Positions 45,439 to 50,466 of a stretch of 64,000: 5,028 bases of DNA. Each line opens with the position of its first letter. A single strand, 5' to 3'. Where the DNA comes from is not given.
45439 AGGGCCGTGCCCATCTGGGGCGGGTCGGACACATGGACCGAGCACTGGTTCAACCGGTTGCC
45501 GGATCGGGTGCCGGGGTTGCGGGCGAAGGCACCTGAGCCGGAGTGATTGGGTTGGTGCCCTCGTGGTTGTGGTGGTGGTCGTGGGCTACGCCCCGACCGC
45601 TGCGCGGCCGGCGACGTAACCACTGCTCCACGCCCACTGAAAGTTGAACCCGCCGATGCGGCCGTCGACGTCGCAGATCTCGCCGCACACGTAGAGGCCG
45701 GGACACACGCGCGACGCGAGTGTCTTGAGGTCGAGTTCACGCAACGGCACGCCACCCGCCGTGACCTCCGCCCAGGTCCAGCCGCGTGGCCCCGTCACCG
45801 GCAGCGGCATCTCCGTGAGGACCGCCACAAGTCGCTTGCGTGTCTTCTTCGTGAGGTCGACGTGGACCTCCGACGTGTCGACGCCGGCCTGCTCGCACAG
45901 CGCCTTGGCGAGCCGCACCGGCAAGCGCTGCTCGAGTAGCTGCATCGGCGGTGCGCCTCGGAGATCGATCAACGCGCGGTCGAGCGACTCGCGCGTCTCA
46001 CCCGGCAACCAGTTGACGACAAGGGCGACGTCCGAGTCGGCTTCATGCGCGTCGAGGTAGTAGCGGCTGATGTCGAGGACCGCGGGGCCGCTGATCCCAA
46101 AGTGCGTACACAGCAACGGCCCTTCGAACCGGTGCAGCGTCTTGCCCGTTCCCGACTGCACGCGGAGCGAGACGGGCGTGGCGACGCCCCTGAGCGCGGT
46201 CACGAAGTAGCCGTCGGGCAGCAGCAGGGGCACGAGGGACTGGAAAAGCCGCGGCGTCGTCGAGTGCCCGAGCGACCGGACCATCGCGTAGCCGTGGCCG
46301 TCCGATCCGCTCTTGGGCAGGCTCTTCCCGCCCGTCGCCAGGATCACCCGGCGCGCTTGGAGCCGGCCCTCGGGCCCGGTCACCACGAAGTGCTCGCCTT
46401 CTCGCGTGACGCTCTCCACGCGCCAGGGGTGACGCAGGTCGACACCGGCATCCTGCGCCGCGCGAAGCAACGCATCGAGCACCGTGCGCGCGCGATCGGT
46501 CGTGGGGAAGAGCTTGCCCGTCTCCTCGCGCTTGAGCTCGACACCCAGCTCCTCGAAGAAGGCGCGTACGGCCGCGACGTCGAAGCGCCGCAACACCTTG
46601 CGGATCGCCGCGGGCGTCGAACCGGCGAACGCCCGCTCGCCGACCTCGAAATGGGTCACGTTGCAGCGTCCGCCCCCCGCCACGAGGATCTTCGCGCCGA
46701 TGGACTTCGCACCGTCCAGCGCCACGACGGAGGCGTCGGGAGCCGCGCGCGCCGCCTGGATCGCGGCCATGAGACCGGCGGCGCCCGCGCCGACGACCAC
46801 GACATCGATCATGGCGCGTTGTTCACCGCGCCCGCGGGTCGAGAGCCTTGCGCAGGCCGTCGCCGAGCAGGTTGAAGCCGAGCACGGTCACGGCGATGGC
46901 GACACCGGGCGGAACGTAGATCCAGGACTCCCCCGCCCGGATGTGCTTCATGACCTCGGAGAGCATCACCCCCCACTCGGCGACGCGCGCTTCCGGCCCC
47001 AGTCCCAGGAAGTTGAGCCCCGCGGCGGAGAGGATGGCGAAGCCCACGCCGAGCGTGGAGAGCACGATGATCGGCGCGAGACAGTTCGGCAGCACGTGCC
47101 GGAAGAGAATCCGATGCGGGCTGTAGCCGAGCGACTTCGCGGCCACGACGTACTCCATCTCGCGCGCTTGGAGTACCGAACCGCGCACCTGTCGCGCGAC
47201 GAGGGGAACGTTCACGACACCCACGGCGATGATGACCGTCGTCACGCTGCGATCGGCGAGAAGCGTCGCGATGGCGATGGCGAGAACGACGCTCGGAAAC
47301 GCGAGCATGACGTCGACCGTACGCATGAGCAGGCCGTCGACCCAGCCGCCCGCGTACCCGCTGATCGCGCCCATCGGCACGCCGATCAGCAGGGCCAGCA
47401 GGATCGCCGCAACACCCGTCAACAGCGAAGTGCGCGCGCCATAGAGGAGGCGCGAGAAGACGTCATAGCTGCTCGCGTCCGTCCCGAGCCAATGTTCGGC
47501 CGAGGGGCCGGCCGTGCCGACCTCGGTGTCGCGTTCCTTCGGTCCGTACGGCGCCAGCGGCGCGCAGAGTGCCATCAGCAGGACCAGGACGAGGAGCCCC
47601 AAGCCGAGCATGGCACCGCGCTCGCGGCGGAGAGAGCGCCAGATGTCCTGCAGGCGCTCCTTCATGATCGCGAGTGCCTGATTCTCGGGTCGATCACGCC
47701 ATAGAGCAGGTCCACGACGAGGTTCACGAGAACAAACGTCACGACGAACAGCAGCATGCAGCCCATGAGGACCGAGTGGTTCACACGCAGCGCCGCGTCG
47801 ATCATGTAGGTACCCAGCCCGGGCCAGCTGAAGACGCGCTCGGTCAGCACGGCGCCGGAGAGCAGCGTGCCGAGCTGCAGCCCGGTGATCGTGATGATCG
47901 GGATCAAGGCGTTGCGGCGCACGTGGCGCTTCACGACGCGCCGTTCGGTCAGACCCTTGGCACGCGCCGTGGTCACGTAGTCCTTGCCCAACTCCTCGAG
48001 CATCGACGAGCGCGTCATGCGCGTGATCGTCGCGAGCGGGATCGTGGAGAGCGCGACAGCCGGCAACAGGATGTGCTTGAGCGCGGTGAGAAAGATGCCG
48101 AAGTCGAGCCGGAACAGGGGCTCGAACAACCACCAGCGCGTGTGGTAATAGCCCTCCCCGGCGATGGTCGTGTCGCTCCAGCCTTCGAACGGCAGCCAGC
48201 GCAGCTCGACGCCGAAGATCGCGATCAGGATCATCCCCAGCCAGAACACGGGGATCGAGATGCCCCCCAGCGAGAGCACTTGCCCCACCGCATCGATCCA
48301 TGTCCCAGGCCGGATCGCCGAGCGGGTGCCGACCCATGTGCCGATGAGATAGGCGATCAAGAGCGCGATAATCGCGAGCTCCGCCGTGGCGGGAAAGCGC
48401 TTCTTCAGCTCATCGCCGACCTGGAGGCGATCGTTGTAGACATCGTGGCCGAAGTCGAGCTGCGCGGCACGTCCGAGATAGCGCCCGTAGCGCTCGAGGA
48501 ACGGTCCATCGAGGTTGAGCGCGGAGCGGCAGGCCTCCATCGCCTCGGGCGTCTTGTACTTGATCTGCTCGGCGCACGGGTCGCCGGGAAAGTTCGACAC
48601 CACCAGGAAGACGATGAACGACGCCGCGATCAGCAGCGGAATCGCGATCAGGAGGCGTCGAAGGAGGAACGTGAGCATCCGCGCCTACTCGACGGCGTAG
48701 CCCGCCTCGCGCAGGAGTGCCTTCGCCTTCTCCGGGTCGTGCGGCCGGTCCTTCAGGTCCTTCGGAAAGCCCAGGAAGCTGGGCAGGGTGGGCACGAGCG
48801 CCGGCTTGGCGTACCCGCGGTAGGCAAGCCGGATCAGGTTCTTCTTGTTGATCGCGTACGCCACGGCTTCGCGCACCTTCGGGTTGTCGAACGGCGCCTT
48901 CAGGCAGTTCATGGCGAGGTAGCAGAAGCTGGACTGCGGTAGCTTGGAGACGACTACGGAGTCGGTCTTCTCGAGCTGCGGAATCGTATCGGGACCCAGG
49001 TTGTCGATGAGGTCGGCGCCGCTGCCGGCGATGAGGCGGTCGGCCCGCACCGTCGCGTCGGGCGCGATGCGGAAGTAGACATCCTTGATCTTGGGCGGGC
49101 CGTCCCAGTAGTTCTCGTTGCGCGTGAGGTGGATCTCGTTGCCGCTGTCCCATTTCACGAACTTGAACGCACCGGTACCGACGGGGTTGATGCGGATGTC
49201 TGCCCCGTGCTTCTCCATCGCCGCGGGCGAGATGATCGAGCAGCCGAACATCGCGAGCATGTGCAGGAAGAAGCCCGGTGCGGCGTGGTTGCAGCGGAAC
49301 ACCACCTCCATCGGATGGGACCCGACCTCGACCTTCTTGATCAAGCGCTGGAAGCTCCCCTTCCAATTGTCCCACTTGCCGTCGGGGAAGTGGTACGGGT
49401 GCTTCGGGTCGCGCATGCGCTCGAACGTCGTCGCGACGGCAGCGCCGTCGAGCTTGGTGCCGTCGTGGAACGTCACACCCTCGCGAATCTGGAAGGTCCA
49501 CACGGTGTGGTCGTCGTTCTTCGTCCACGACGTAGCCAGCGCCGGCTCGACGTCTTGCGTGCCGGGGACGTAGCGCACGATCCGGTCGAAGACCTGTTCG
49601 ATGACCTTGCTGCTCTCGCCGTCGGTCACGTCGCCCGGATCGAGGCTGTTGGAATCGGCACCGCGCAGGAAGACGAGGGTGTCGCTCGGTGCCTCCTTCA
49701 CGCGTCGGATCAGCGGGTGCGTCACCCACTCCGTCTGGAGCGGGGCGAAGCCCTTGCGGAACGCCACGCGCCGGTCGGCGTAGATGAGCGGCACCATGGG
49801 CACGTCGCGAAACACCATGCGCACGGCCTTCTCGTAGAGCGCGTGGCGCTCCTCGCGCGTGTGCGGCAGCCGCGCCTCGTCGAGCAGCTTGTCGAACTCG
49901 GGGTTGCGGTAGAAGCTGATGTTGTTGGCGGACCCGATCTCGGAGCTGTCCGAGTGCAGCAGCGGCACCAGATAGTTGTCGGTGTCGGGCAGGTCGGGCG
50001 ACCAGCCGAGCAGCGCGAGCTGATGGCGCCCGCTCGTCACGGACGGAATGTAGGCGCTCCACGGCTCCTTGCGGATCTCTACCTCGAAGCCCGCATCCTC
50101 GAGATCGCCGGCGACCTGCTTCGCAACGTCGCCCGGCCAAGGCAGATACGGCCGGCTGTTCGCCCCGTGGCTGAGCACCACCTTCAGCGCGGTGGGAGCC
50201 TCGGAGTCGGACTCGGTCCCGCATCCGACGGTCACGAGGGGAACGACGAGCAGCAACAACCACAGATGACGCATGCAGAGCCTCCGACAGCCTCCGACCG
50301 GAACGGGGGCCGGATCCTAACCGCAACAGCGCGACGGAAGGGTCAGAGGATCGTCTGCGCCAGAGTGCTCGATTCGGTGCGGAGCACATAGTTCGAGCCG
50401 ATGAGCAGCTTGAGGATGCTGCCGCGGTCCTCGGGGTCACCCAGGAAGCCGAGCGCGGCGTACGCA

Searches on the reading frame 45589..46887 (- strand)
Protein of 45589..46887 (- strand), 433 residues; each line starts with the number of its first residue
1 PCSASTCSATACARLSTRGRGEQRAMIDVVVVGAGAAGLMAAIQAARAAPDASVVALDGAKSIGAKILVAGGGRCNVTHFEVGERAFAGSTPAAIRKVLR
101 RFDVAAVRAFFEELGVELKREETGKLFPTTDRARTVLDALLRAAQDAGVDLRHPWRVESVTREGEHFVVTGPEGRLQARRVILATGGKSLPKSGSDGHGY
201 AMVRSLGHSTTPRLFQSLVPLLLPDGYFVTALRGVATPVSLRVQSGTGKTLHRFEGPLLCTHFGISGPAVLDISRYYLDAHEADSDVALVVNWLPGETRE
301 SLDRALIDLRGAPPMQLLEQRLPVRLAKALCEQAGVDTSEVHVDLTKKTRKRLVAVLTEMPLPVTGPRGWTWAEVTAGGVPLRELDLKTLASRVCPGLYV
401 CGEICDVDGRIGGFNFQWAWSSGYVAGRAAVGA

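Call 42: search_protein_families(library=pfam, proteins=[window:45589-46887:-], max_evalue=0.0001)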
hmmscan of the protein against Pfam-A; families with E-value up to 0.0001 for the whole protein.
window:45589-46887:- (433 aa): 9 families
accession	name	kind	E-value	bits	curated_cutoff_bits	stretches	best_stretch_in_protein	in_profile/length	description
PF03486.20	HI0933_like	-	6.2e-76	255.5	50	1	28-428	2-243/244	HI0933-like protein Rossmann domain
PF22780.1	HI0933_like_1st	-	4.4e-24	85.6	27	1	217-375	3-165/165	HI0933-like protein barrel and H2TH domain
PF01266.30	DAO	-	4.1e-11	43.4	27.9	1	28-132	1-96/353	FAD dependent oxidoreductase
PF13738.12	Pyr_redox_3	-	2.7e-08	33.9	30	0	138-192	85-139/305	Pyridine nucleotide-disulphide oxidoreductase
PF00890.30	FAD_binding_2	-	9.2e-08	32.1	20.4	1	28-189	1-205/414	FAD binding domain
PF12831.13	FAD_oxidored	-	3.3e-07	30.4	27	1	28-186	1-145/416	FAD dependent oxidoreductase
PF07992.20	Pyr_redox_2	-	9.5e-06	25.7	26.1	0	28-57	2-29/291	Pyridine nucleotide-disulphide oxidoreductase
PF01946.23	Thi4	-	4.8e-05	23.2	26.2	0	25-68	16-58/235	Thi4 family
PF05834.18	Lycopene_cycl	-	6.4e-05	22.6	23.4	0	28-63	1-36/380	Lycopene cyclase protein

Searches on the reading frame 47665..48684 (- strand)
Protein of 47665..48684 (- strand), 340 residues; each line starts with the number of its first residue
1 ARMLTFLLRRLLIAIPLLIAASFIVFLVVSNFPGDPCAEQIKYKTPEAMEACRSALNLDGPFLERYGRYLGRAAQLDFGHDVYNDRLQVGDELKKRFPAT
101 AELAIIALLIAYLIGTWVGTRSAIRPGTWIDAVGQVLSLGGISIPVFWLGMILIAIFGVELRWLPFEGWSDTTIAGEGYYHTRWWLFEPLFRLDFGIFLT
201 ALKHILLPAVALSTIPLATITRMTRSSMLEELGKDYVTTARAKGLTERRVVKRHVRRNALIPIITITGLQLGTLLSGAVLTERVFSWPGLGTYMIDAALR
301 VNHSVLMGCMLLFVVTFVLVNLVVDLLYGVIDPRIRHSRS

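Call 42: search_protein_families(library=pfam, proteins=[window:47665-48684:-], max_evalue=0.0001)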
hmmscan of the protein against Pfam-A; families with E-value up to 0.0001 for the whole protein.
window:47665-48684:- (340 aa): 2 families
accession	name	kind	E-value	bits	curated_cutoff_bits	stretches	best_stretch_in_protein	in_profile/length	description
PF00528.27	BPD_transp_1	-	2.7e-41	141.7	26.4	1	115-337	1-184/184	Binding-protein-dependent transport system inner membrane component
PF19300.4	BPD_transp_1_N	-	3.9e-08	33.9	23.8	1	3-71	1-70/114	Binding-prot-dependent transport system membrane comp, N-term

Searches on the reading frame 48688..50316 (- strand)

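Call 42: search_protein_families(library=pfam, proteins=[window:48688-50316:-], max_evalue=0.0001)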
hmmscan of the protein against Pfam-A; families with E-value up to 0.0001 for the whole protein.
window:48688-50316:- (543 aa): 1 family
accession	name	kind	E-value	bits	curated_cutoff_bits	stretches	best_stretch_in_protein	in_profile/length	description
PF00496.27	SBP_bac_5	-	2.2e-86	290.7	32.4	2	256-540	2-278/368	Bacterial extracellular solute-binding proteins, family 5 Middle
